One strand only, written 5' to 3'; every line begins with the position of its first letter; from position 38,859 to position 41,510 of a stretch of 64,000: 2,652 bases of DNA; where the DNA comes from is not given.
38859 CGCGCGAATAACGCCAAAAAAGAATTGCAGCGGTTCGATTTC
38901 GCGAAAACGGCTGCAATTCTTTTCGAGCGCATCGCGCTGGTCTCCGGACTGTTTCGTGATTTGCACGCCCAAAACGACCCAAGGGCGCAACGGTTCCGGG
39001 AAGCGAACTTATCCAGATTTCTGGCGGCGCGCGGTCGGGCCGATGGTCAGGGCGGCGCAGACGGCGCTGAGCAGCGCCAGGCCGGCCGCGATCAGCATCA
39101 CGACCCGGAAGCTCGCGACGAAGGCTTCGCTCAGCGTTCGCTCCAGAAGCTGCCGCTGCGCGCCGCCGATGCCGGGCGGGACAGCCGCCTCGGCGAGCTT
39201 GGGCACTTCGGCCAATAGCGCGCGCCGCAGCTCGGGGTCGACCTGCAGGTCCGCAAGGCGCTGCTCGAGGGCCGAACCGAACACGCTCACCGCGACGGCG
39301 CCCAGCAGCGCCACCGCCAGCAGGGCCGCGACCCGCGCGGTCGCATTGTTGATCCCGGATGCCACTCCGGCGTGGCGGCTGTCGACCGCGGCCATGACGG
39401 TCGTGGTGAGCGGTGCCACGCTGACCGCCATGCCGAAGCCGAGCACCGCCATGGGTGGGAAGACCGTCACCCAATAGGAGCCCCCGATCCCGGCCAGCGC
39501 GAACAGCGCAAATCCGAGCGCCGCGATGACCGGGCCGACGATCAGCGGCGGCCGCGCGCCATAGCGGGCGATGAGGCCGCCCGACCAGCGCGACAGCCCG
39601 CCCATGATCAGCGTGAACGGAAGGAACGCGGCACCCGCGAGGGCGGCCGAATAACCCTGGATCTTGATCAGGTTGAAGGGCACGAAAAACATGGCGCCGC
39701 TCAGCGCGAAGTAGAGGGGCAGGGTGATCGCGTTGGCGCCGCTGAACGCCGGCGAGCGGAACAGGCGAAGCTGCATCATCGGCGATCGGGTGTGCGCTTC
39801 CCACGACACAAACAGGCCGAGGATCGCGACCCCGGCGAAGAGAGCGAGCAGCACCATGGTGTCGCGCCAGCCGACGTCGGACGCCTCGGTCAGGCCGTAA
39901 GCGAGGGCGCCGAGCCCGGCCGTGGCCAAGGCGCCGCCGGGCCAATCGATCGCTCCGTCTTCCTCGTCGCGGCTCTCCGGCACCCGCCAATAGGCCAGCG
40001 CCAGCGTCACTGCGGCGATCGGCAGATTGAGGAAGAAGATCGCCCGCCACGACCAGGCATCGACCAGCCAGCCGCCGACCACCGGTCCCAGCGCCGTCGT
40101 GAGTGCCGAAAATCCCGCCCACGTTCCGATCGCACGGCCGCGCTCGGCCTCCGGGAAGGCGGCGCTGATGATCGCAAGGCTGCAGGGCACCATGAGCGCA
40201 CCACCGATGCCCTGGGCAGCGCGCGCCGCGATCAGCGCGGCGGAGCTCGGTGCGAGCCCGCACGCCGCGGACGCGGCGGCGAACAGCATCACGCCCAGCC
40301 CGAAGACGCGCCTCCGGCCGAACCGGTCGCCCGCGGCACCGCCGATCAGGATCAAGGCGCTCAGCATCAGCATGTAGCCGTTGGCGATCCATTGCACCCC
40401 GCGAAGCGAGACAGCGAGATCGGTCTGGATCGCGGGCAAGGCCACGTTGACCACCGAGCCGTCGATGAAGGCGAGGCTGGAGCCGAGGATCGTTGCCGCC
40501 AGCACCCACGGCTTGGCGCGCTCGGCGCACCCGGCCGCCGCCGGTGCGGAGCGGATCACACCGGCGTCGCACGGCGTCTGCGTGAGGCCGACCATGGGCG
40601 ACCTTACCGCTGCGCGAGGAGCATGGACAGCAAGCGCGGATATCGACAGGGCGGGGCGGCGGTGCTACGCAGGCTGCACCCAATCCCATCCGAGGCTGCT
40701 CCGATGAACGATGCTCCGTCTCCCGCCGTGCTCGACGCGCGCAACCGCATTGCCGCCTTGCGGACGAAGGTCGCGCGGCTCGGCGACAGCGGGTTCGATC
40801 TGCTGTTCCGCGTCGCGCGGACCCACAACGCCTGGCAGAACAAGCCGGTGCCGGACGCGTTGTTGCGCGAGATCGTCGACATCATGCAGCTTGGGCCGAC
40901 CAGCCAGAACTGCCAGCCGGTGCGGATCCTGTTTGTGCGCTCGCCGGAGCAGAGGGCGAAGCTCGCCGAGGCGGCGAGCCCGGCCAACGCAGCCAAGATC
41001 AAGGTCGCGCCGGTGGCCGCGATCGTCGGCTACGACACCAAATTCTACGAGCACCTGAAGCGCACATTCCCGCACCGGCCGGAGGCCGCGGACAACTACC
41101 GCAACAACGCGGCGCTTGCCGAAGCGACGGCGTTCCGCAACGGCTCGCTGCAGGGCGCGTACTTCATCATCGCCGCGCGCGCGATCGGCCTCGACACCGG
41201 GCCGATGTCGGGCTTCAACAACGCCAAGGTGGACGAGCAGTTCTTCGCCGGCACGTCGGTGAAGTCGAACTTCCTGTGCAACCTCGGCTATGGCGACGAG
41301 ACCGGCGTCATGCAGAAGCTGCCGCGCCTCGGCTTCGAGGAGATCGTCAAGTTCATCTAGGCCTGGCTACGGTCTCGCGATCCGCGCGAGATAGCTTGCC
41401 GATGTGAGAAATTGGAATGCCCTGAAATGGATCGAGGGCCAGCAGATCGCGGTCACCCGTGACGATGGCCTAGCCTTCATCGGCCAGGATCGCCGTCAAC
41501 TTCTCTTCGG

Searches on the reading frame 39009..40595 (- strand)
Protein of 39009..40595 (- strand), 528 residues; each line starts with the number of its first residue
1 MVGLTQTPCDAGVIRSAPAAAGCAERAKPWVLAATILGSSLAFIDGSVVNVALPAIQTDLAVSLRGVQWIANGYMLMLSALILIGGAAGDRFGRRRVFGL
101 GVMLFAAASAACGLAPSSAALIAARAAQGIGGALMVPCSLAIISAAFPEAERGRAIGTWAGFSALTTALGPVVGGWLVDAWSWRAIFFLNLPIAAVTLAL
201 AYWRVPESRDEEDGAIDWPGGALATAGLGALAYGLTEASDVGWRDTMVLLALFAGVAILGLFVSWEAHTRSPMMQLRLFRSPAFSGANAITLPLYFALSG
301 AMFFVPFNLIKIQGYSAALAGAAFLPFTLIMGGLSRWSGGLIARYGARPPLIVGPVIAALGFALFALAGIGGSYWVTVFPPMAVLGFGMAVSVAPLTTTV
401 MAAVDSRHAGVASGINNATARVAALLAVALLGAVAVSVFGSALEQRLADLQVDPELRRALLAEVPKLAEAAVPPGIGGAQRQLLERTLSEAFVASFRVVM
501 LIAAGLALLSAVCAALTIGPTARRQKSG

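Call 11: search_protein_families(library=pfam, proteins=[window:39009-40595:-], max_evalue=0.001)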
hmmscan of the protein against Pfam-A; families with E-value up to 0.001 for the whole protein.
window:39009-40595:- (528 aa): 2 families
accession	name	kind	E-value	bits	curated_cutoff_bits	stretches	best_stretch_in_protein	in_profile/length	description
PF07690.21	MFS_1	-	7.5e-57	193.2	33.4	1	36-427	2-346/347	Major Facilitator Superfamily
PF00083.30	Sugar_tr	-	7.6e-06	25.5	22.3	1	82-208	63-194/452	Sugar (and other) transporter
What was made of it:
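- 39009..40595 (-): MFS (EmrB/QacA-type) transporter gene that reads into hairpin B; stop codon 85 nt before the arm. Pfam PF07690, 7.5e-57 (call 11).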

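Call 42: find_homologous_proteins(query=window:39009-40595:-, max_evalue=1e-50)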
Query window:39009-40595:- (528 aa): 7999 proteins with E <= 1e-50 among 8000 candidates; the best 120 are listed.
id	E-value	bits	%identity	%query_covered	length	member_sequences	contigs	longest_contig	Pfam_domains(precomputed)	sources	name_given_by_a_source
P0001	2.7e-242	823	76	100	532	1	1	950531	PF06609.19,PF00083.31,PF07690.22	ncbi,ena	-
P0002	6.9e-238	808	75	100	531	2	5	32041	PF00083.31,PF07690.22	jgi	jgi:EmrB/QacA subfamily drug resistance transporter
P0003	3.5e-237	806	73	100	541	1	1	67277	PF07690.22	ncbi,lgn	ncbi:MAG TPA: MFS transporter [Alphaproteobacteria bacterium]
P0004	9.3e-237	805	74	98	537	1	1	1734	PF00083.31,PF07690.22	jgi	jgi:EmrB/QacA subfamily drug resistance transporter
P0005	1.0e-234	798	73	100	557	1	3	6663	PF00083.31,PF07690.22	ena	-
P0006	3.4e-234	796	74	100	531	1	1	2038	PF07690.22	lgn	-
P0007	3.6e-234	796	72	100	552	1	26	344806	PF00083.31,PF07690.22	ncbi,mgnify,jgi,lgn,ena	mgnify:CR=1 FL=1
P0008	4.7e-234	796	73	100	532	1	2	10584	PF00083.31,PF07690.22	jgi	jgi:EmrB/QacA subfamily drug resistance transporter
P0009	4.1e-233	793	74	99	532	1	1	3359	PF00083.31,PF07690.22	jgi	jgi:EmrB/QacA subfamily drug resistance transporter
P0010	9.8e-232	788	72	100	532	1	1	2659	PF00083.31,PF07690.22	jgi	jgi:EmrB/QacA subfamily drug resistance transporter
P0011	4.0e-231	786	72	98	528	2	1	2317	PF00083.31,PF07690.22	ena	-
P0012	1.6e-230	784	73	99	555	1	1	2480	PF00083.31,PF07690.22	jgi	jgi:EmrB/QacA subfamily drug resistance transporter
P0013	3.8e-230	783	74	98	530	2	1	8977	PF00083.31,PF07690.22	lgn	-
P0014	8.4e-230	782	72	100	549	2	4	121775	PF00083.31,PF07690.22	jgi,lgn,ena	-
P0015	2.3e-229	780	72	100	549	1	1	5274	PF00083.31,PF07690.22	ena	-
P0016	2.0e-228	777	72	98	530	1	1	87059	PF00083.31,PF07690.22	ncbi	ncbi:MAG: MFS transporter [Gammaproteobacteria bacterium]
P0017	3.6e-228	776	73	98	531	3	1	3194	PF00083.31,PF07690.22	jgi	jgi:EmrB/QacA subfamily drug resistance transporter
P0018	6.2e-228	776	71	100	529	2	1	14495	PF00083.31,PF07690.22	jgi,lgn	jgi:EmrB/QacA subfamily drug resistance transporter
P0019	6.3e-228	776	71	95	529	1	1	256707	PF06609.19,PF00083.31,PF07690.22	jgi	jgi:EmrB/QacA subfamily drug resistance transporter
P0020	1.2e-227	775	70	99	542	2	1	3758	PF00083.31,PF07690.22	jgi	jgi:EmrB/QacA subfamily drug resistance transporter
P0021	1.5e-227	774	72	100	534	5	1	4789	PF00083.31,PF07690.22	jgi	jgi:EmrB/QacA subfamily drug resistance transporter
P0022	2.9e-227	773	71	100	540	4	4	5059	PF00083.31,PF07690.22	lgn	-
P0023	4.1e-227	773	70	100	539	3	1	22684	PF00083.31,PF07690.22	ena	-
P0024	1.0e-226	772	71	100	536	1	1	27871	PF07690.22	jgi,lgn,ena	-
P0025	1.2e-226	771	73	99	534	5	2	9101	PF00083.31,PF07690.22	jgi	jgi:EmrB/QacA subfamily drug resistance transporter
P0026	1.4e-226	771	70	100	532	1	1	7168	PF00083.31,PF07690.22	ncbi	-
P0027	2.0e-226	771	72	95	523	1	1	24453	PF05977.20,PF00083.31,PF07690.22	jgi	jgi:EmrB/QacA subfamily drug resistance transporter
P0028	2.0e-226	771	71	99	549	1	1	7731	PF07690.22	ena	-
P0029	3.4e-226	770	71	98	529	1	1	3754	PF07690.22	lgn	-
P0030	1.1e-225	768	72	98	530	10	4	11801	PF07690.22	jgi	-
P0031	1.1e-225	768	72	99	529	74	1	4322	PF07690.22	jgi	jgi:EmrB/QacA subfamily drug resistance transporter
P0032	3.4e-225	767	72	99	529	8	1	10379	PF00083.31,PF07690.22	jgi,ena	jgi:EmrB/QacA subfamily drug resistance transporter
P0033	5.0e-225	766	72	94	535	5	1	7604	PF06609.19,PF00083.31,PF07690.22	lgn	-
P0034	5.8e-225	766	70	99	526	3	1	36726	PF00083.31,PF07690.22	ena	-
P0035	7.7e-225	765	69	100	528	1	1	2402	PF06609.19,PF07690.22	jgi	jgi:EmrB/QacA subfamily drug resistance transporter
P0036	8.0e-225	765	70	99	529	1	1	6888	PF00083.31,PF07690.22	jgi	jgi:EmrB/QacA subfamily drug resistance transporter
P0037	8.0e-225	765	71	99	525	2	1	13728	PF00083.31,PF07690.22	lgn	-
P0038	1.8e-224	764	71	99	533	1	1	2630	PF07690.22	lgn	-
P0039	2.5e-224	764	70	99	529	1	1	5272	PF07690.22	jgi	jgi:EmrB/QacA subfamily drug resistance transporter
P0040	1.4e-223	761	71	98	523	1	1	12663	PF07690.22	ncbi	ncbi:MAG: MFS transporter [Methylocella sp.]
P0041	1.6e-223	761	69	100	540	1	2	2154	PF07690.22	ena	-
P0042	2.0e-223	761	71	99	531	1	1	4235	PF00083.31,PF07690.22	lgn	-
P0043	2.4e-223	760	71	98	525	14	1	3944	PF00083.31,PF07690.22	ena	-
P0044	5.2e-223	759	71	99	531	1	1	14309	PF00083.31,PF07690.22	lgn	-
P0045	6.3e-223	759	71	99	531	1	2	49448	PF00083.31,PF07690.22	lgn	-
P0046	9.3e-223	759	70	95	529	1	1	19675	PF06609.19,PF00083.31,PF07690.22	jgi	jgi:EmrB/QacA subfamily drug resistance transporter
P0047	1.1e-222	758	70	100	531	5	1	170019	PF06609.19,PF00083.31,PF07690.22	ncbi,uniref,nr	ncbi:MFS transporter [Microvirga brassicacearum]|uniref:MFS transporter n=2 Tax=Microvirga brassicac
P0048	1.4e-222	758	70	100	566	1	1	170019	PF06609.19,PF00083.31,PF07690.22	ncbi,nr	ncbi:MFS transporter [Microvirga brassicacearum]|nr:MFS transporter [Microvirga brassicacearum]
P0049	1.5e-222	758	71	99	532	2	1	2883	PF07690.22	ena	-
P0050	2.0e-222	757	71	94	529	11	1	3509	PF00083.31,PF07690.22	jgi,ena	-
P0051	2.3e-222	757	72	99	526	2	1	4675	PF00083.31,PF07690.22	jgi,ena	jgi:EmrB/QacA subfamily drug resistance transporter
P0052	2.5e-222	757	70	100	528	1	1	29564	PF00083.31,PF07690.22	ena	-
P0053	3.7e-222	757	70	99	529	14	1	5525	PF00083.31,PF07690.22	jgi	jgi:EmrB/QacA subfamily drug resistance transporter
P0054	7.3e-222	756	69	99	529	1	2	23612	PF00083.31,PF07690.22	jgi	jgi:EmrB/QacA subfamily drug resistance transporter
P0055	8.5e-222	755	70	99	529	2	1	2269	PF00083.31,PF07690.22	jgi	jgi:EmrB/QacA subfamily drug resistance transporter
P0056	2.1e-221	754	72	98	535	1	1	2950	PF00083.31,PF07690.22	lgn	-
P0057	6.1e-221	753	70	100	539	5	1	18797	PF07690.22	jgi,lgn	jgi:EmrB/QacA subfamily drug resistance transporter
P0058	7.9e-221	752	76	91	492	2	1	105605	PF06609.19,PF00083.31,PF07690.22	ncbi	-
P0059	1.1e-220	752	70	100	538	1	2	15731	PF07690.22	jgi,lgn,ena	-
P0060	1.1e-220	752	70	99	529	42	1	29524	PF00083.31,PF07690.22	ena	-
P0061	2.5e-220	751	70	100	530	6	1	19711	PF07690.22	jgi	jgi:EmrB/QacA subfamily drug resistance transporter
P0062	3.9e-220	750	71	98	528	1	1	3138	PF00083.31,PF07690.22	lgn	-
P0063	9.6e-220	749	71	98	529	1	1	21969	PF07690.22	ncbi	-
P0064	1.3e-219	748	69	99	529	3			PF00083.31,PF07690.22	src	-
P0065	1.4e-219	748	70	100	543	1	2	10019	PF00083.31,PF07690.22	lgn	-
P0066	1.6e-219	748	71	100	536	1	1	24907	PF07690.22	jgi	jgi:EmrB/QacA subfamily drug resistance transporter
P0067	1.8e-219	748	69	100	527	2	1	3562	PF07690.22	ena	-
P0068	2.6e-219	747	70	98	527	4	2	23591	PF06609.19,PF00083.31,PF07690.22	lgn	-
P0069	3.6e-219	747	72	100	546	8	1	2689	PF07690.22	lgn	-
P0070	6.7e-219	746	69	100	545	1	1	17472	PF07690.22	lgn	-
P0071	1.6e-218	745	70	98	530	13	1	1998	PF00083.31,PF07690.22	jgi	jgi:EmrB/QacA subfamily drug resistance transporter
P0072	3.2e-218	744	69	95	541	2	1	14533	PF00083.31,PF07690.22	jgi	jgi:EmrB/QacA subfamily drug resistance transporter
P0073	3.7e-218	743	71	92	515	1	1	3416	PF00083.31,PF07690.22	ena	-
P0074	4.9e-218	743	69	100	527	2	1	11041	PF07690.22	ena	-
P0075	6.6e-218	743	70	98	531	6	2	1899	PF00083.31,PF07690.22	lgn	-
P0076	1.4e-217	741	69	99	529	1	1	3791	PF06609.19,PF00083.31,PF07690.22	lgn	-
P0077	2.8e-217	740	69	100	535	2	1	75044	PF00083.31,PF07690.22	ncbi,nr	ncbi:MAG TPA: MFS transporter [Gemmatimonadales bacterium]|nr:MFS transporter [Gemmatimonadales bact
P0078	4.6e-217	740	70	100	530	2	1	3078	PF00083.31,PF07690.22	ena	-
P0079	7.0e-217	739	70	100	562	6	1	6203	PF07690.22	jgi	-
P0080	1.8e-216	738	71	98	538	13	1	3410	PF00083.31,PF07690.22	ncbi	-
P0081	2.2e-216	738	69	98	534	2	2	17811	PF07690.22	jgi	jgi:EmrB/QacA subfamily drug resistance transporter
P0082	2.2e-216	737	69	95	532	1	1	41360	PF06609.19,PF00083.31,PF07690.22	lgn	-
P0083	1.0e-215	735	69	99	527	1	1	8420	PF00083.31,PF07690.22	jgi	jgi:EmrB/QacA subfamily drug resistance transporter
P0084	1.4e-215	735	69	99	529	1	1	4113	PF07690.22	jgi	jgi:EmrB/QacA subfamily drug resistance transporter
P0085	1.4e-215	735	70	94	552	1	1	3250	PF07690.22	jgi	jgi:EmrB/QacA subfamily drug resistance transporter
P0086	1.9e-215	734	67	100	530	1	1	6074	PF00083.31,PF07690.22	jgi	jgi:EmrB/QacA subfamily drug resistance transporter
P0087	2.5e-215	734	68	100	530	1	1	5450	PF00083.31,PF07690.22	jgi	jgi:EmrB/QacA subfamily drug resistance transporter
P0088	2.7e-215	734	68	100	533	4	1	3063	PF07690.22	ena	-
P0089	2.7e-215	734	69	99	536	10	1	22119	PF07690.22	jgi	jgi:EmrB/QacA subfamily drug resistance transporter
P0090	3.8e-215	733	69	99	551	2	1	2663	PF00083.31,PF07690.22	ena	-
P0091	5.3e-215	733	70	97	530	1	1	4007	PF06609.19,PF00083.31,PF07690.22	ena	-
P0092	7.1e-215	733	67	100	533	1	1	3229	PF06609.19,PF00083.31,PF07690.22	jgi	jgi:EmrB/QacA subfamily drug resistance transporter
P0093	7.6e-215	732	69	99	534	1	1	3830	PF00083.31,PF07690.22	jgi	jgi:EmrB/QacA subfamily drug resistance transporter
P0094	3.0e-214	730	70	96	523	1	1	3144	PF06609.19,PF00083.31,PF07690.22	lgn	-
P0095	3.1e-214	730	71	95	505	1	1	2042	PF06609.19,PF00083.31,PF07690.22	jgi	-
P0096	3.8e-214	730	72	90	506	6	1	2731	PF06609.19,PF00083.31,PF07690.22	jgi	jgi:EmrB/QacA subfamily drug resistance transporter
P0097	4.3e-214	730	70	98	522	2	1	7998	PF00083.31,PF07690.22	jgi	jgi:EmrB/QacA subfamily drug resistance transporter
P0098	1.9e-213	728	69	100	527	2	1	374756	PF00083.31,PF07690.22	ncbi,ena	-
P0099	2.2e-213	728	67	96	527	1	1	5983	PF00083.31,PF07690.22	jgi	jgi:EmrB/QacA subfamily drug resistance transporter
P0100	3.2e-213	727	72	91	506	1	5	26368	PF06609.19,PF00083.31,PF07690.22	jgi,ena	-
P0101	3.6e-213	727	72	90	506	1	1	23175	PF06609.19,PF00083.31,PF07690.22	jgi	jgi:EmrB/QacA subfamily drug resistance transporter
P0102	8.2e-213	726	67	100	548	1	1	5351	PF07690.22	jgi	jgi:EmrB/QacA subfamily drug resistance transporter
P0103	8.7e-213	726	70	100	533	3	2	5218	PF07690.22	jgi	jgi:EmrB/QacA subfamily drug resistance transporter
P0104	9.9e-213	725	99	67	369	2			PF00083.31,PF07690.22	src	-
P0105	1.0e-212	725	69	98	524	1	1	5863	PF00083.31,PF07690.22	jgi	jgi:EmrB/QacA subfamily drug resistance transporter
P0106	1.1e-212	725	69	98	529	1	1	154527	PF06609.19,PF00083.31,PF07690.22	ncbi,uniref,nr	ncbi:MFS transporter [Steroidobacter cummioxidans]|uniref:MFS transporter n=1 Tax=Steroidobacter cum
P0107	1.1e-212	725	69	99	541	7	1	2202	PF07690.22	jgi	jgi:EmrB/QacA subfamily drug resistance transporter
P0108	1.3e-212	725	67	100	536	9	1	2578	PF00083.31,PF07690.22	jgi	jgi:EmrB/QacA subfamily drug resistance transporter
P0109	1.6e-212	725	68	95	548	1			PF00083.31,PF07690.22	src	-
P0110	1.6e-212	725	68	99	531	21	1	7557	PF00083.31,PF07690.22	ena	-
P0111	1.8e-212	725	69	94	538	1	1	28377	PF07690.22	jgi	jgi:EmrB/QacA subfamily drug resistance transporter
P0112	2.0e-212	724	70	95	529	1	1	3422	PF07690.22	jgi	jgi:EmrB/QacA subfamily drug resistance transporter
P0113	2.1e-212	724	67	95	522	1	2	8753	PF00083.31,PF07690.22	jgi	jgi:EmrB/QacA subfamily drug resistance transporter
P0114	2.6e-212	724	69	95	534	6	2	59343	PF07690.22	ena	-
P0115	2.9e-212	724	67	100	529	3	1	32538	PF00083.31,PF07690.22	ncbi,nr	ncbi:MAG: MFS transporter [Syntrophobacteraceae bacterium]|nr:MFS transporter [Syntrophobacteraceae 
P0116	3.0e-212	724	68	98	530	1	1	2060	PF00083.31,PF07690.22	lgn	-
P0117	3.4e-212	724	69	99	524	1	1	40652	PF06609.19,PF00083.31,PF07690.22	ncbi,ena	ncbi:MAG TPA: MFS transporter [Gammaproteobacteria bacterium]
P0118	3.7e-212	724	69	99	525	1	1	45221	PF07690.22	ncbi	ncbi:MAG TPA: MFS transporter [Gammaproteobacteria bacterium]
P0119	5.0e-212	723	70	98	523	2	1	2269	PF00083.31,PF07690.22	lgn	-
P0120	6.1e-212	723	68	95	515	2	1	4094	PF07690.22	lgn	-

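Call 43: find_encoding_contigs(protein=P0001, flank=10000, max_places=3)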
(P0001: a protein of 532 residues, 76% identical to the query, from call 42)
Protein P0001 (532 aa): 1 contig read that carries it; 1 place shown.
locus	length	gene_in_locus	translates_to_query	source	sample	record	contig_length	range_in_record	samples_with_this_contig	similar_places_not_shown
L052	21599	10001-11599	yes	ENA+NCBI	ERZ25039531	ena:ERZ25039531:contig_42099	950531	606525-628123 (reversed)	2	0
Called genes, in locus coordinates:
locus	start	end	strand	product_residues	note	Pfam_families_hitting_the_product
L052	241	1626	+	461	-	PF13428:TPR_14 (faint), PF13431:TPR_17 (faint), PF14559:TPR_19 (faint)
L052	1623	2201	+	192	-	-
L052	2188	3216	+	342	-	PF01717:Meth_synt_2, PF08267:Meth_synt_1 (faint)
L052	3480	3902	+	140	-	PF12844:HTH_19 (weak), PF13560:HTH_31, PF01381:HTH_3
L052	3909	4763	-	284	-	-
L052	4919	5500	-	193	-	PF01728:FtsJ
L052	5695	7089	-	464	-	PF01554:MatE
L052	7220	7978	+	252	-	PF00596:Aldolase_II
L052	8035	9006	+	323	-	PF03401:TctC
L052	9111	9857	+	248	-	PF08003:Methyltransf_9, PF01728:FtsJ (faint), PF01209:Ubie_methyltran (weak), PF13489:Methyltransf_23, PF08241:Methyltransf_11, PF08242:Methyltransf_12, PF13649:Methyltransf_25, PF13847:Methyltransf_31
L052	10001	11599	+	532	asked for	PF00083:Sugar_tr (weak), PF06609:TRI12, PF07690:MFS_1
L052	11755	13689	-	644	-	PF13292:DXP_synthase_N, PF00456:Transketolase_N (faint), PF00676:E1_dh (weak), PF02779:Transket_pyr, PF02780:Transketolase_C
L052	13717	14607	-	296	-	PF00348:polyprenyl_synt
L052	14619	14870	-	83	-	PF02609:Exonuc_VII_S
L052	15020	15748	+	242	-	PF00440:TetR_N, PF16925:TetR_C_13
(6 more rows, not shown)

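Call 44: find_encoding_contigs(protein=P0058, flank=10000, max_places=3)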
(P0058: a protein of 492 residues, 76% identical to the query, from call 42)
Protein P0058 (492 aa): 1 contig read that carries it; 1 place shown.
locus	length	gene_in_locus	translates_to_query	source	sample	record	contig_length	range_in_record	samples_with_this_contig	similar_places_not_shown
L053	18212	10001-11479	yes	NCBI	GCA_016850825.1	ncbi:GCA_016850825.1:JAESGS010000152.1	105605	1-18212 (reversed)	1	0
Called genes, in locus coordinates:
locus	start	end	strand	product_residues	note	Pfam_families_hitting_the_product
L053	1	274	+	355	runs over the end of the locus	PF01264:Chorismate_synt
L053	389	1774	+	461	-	PF13428:TPR_14 (faint), PF13431:TPR_17 (faint), PF14559:TPR_19 (faint)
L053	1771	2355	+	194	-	-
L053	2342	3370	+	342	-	PF01717:Meth_synt_2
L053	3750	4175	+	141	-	PF12844:HTH_19 (weak), PF13560:HTH_31, PF01381:HTH_3, PF13443:HTH_26 (weak)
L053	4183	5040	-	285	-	-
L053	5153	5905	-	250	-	PF01479:S4, PF01728:FtsJ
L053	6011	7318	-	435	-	PF01554:MatE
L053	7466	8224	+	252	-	PF00596:Aldolase_II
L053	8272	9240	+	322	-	PF03401:TctC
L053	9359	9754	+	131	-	PF00581:Rhodanese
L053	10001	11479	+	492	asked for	PF06609:TRI12, PF07690:MFS_1, PF00083:Sugar_tr (weak)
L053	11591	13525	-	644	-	PF13292:DXP_synthase_N, PF00456:Transketolase_N (faint), PF02779:Transket_pyr, PF02780:Transketolase_C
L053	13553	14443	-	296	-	PF00348:polyprenyl_synt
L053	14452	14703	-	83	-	PF02609:Exonuc_VII_S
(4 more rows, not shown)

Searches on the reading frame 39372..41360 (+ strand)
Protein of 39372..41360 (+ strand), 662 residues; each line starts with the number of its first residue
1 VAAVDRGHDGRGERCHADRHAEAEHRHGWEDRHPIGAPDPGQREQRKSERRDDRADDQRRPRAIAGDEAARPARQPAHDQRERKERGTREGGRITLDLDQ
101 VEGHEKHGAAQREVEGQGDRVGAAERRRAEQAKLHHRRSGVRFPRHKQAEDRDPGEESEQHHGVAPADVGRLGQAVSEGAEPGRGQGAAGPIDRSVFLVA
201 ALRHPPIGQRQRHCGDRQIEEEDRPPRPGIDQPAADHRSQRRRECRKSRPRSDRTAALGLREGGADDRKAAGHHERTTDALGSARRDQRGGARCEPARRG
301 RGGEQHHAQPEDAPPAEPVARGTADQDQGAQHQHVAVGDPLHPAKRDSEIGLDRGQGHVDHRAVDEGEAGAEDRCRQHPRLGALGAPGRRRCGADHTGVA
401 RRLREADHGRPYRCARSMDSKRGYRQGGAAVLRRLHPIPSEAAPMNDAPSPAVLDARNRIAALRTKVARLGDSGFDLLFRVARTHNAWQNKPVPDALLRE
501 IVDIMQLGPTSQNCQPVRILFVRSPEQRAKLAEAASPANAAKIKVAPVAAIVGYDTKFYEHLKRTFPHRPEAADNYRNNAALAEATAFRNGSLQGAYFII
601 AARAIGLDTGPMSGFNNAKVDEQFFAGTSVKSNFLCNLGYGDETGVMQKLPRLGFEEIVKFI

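Call 11: search_protein_families(library=pfam, proteins=[window:39372-41360:+], max_evalue=0.001)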
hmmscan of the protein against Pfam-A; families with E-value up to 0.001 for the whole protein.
window:39372-41360:+ (662 aa): 1 family
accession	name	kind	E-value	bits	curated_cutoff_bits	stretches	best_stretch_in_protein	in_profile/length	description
PF00881.29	Nitroreductase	-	3.2e-13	50.6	23.5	1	483-624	5-152/167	Nitroreductase family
